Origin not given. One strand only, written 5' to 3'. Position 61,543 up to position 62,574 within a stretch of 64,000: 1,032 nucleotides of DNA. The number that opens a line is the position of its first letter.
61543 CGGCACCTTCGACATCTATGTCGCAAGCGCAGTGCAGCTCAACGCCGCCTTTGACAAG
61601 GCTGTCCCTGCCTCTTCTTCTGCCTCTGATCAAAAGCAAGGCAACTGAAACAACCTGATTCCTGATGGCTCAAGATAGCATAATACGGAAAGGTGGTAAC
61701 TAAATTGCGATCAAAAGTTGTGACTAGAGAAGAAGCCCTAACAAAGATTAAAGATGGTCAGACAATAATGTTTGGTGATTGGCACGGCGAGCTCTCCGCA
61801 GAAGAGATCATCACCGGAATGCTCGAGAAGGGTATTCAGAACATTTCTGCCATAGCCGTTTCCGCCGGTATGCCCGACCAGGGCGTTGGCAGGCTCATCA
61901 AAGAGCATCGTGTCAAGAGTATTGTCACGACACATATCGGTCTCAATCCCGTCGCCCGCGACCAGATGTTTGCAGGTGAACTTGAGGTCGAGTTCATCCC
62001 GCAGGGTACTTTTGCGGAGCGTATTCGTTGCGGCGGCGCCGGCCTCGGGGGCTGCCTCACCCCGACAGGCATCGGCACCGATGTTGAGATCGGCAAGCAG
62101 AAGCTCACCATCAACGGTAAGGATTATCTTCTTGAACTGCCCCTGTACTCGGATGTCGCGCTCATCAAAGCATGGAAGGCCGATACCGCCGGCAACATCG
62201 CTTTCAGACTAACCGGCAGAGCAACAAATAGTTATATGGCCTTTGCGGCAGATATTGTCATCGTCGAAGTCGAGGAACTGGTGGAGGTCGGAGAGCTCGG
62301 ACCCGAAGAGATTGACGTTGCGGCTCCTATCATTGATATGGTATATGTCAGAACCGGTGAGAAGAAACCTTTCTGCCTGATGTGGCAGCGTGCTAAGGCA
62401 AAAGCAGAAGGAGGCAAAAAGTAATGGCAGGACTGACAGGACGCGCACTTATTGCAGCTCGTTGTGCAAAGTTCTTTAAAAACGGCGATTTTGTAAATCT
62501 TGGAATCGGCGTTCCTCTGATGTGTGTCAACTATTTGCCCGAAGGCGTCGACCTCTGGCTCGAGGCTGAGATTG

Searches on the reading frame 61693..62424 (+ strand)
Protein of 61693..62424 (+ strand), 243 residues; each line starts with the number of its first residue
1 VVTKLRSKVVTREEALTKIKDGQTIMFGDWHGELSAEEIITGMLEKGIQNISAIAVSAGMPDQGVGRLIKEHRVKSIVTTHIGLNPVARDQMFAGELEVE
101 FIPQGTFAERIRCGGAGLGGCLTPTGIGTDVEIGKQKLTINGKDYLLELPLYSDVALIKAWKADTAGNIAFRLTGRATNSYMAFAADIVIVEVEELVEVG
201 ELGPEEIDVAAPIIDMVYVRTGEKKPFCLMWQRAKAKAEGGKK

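Call 71: search_protein_families(library=pfam, proteins=[window:61693-62424:+])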
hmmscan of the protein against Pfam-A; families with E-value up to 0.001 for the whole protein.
window:61693-62424:+ (243 aa): 1 family
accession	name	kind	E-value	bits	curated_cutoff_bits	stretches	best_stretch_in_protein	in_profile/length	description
PF01144.29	CoA_trans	-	9.4e-51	172.7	23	1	13-218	5-215/217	Coenzyme A transferase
